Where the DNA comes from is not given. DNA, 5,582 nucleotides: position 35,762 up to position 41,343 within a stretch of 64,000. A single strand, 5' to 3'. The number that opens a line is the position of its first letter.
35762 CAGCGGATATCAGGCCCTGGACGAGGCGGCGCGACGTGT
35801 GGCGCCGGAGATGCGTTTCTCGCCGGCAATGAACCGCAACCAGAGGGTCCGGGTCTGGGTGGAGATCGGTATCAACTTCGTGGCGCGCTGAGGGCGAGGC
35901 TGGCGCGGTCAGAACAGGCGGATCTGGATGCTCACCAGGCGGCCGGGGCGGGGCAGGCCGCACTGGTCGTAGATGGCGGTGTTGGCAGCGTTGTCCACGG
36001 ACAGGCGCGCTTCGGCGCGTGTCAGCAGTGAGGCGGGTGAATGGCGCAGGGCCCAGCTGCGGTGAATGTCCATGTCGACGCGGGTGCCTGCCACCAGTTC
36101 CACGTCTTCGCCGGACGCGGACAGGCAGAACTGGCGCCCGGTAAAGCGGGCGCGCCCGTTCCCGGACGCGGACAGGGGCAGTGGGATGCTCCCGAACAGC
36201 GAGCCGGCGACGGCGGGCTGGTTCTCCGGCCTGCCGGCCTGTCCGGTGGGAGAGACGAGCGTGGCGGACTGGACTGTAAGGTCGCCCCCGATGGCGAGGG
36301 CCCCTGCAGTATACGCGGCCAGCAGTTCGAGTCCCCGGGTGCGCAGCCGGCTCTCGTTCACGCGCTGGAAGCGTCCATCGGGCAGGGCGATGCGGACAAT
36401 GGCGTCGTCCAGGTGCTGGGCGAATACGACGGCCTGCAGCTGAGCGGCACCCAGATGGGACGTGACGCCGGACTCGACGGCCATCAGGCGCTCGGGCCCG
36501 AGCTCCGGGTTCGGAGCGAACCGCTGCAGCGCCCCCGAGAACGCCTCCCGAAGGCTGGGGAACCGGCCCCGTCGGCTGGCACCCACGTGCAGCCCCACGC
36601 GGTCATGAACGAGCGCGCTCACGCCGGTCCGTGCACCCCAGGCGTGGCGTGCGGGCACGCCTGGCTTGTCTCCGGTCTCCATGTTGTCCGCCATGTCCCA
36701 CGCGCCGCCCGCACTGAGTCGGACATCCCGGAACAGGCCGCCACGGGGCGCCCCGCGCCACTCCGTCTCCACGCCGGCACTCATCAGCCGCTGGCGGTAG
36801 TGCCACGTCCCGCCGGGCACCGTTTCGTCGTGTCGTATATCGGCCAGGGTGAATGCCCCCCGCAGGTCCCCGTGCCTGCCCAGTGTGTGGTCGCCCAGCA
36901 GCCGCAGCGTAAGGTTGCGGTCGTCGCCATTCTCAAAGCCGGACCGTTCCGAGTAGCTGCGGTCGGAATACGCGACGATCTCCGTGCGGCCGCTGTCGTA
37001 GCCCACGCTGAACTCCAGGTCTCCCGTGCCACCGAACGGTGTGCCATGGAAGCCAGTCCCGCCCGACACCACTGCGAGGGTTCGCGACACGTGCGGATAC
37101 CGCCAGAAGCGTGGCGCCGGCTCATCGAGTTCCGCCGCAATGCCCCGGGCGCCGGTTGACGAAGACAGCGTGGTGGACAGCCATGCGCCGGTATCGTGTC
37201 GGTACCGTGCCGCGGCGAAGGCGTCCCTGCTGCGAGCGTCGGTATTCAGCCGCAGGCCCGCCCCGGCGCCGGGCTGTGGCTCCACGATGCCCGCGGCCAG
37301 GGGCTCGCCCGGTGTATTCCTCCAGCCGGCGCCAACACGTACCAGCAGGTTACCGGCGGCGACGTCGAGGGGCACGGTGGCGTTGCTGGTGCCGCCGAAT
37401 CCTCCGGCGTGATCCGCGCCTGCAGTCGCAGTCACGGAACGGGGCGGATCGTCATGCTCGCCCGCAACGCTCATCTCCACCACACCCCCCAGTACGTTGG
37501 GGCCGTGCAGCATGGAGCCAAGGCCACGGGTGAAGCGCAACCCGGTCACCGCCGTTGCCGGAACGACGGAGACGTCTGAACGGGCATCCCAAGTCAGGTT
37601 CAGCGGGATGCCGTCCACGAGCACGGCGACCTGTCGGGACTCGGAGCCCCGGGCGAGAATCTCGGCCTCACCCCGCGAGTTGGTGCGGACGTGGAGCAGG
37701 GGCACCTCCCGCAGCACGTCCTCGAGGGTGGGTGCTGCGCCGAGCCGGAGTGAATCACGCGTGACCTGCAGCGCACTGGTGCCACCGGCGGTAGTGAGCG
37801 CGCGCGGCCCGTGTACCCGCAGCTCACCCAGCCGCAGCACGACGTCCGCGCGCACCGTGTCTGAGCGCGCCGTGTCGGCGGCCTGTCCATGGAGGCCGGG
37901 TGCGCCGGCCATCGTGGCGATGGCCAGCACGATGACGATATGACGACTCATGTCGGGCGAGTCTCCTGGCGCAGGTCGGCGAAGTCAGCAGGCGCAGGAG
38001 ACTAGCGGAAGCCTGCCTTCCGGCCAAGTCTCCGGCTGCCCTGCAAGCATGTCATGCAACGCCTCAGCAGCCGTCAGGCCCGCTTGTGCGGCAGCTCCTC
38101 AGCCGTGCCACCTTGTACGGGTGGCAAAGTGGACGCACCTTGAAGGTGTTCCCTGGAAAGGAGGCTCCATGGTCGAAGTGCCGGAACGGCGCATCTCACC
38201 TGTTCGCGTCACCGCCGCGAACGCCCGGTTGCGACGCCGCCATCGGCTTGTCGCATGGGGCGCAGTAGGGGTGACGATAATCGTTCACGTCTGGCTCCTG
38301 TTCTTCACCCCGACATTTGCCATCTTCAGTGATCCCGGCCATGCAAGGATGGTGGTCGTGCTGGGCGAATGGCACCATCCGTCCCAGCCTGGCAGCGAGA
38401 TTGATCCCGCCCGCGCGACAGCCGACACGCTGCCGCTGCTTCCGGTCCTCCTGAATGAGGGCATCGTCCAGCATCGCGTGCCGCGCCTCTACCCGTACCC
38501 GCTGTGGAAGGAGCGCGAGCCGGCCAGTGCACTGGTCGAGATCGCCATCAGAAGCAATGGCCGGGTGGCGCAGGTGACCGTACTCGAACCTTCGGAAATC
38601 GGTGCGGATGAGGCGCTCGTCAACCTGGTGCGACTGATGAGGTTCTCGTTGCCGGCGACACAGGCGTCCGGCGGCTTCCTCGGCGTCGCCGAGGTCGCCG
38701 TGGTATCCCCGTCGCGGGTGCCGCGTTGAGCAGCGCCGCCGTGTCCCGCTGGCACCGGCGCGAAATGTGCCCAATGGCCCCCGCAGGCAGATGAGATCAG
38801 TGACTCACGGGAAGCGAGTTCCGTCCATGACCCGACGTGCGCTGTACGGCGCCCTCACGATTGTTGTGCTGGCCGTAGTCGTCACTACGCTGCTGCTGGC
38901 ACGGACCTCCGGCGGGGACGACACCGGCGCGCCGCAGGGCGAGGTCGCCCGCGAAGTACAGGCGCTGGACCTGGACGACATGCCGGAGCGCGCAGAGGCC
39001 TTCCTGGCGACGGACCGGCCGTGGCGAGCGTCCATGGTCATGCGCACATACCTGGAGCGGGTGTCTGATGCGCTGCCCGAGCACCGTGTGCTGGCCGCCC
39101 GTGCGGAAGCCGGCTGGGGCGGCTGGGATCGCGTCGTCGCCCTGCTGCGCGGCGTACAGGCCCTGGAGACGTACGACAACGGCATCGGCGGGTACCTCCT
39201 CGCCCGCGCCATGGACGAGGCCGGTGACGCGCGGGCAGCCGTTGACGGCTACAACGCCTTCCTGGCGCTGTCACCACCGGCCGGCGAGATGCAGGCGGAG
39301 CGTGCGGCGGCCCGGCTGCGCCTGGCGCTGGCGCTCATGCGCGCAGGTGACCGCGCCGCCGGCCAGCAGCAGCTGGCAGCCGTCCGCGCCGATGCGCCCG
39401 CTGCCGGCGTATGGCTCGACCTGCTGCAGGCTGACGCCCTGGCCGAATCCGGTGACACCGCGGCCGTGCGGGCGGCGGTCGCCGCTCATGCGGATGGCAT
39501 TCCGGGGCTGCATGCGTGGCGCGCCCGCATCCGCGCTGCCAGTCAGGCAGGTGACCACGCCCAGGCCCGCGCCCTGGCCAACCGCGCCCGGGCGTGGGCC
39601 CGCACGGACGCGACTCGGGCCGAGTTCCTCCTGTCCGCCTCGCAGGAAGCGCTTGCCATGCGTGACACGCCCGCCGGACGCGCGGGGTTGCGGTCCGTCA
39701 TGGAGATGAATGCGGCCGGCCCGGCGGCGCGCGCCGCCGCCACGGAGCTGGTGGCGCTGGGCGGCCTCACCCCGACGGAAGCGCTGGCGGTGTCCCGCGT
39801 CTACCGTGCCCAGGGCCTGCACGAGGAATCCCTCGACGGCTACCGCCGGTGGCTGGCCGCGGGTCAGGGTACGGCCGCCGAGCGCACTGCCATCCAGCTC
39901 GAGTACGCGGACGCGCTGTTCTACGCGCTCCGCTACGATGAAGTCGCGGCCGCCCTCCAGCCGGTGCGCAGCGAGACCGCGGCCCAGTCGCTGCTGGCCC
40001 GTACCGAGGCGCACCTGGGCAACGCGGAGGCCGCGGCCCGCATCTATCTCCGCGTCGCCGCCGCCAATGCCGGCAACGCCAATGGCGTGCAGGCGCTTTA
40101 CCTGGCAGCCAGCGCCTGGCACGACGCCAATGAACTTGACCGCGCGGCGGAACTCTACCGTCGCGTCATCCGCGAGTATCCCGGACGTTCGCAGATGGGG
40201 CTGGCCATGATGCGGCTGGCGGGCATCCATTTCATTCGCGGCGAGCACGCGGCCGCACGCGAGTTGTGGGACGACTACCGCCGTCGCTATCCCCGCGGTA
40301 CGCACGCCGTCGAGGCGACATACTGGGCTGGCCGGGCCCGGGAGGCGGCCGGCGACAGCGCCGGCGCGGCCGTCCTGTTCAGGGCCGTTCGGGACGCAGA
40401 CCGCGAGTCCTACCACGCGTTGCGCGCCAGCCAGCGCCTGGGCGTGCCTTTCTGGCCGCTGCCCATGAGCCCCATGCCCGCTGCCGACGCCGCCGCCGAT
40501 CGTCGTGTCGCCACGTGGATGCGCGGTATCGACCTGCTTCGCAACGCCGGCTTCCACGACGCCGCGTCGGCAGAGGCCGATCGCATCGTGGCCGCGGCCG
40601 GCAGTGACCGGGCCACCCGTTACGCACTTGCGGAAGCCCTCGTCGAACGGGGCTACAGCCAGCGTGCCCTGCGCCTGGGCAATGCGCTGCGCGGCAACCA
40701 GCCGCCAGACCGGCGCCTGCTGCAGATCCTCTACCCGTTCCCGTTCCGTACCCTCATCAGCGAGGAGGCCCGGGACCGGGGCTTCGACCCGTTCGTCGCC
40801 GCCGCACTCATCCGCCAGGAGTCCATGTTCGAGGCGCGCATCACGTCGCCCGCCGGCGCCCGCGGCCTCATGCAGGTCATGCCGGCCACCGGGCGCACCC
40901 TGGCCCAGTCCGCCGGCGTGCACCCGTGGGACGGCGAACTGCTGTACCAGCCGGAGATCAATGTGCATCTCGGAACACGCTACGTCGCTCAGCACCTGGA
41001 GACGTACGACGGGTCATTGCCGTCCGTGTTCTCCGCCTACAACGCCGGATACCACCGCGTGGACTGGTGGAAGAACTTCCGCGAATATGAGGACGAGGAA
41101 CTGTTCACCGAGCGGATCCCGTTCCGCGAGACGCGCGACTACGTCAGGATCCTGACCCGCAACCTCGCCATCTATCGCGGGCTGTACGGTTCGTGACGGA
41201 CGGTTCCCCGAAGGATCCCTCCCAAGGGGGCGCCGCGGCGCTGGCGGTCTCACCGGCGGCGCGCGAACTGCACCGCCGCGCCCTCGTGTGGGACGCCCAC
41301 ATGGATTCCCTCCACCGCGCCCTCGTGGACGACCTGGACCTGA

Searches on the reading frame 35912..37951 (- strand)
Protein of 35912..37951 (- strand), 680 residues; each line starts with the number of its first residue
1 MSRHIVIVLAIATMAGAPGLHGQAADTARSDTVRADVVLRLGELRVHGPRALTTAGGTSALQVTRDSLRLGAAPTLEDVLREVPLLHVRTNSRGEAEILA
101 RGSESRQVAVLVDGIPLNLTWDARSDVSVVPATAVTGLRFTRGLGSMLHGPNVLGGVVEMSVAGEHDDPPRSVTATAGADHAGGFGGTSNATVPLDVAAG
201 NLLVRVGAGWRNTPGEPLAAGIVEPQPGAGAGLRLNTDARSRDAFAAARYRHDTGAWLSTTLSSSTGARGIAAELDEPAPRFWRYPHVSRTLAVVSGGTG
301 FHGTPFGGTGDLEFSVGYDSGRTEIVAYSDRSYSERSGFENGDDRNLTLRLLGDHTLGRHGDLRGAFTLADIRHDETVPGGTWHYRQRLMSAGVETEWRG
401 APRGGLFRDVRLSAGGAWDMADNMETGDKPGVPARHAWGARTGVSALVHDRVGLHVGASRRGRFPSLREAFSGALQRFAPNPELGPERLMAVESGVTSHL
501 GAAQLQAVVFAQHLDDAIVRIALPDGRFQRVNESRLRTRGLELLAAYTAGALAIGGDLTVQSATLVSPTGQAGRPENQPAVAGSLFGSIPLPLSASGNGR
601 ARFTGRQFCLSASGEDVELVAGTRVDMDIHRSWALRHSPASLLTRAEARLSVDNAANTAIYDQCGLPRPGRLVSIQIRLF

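Call 60: search_protein_families(library=pfam, proteins=[window:35912-37951:-], max_evalue=0.0001)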
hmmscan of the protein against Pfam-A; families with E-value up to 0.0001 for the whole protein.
window:35912-37951:- (680 aa): 2 families
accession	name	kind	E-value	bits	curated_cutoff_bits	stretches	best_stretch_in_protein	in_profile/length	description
PF07715.20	Plug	-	1.1e-11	45.6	23.9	1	60-157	9-107/107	TonB-dependent Receptor Plug Domain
PF00593.30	TonB_dep_Rec_b-barrel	-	2.3e-11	44.6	27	1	246-586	65-374/436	TonB dependent receptor-like, beta-barrel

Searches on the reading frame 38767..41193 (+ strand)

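Call 60: search_protein_families(library=pfam, proteins=[window:38767-41193:+], max_evalue=0.0001)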
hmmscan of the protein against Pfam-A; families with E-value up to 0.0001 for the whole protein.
window:38767-41193:+ (809 aa): 2 families
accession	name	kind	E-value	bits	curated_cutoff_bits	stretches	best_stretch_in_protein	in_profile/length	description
PF01464.25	SLT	-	3.2e-26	91.7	21.3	1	663-772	2-108/117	Transglycosylase SLT domain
PF13174.12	TPR_6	-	3e-06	27.9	26.3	0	442-473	1-32/33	Tetratricopeptide repeat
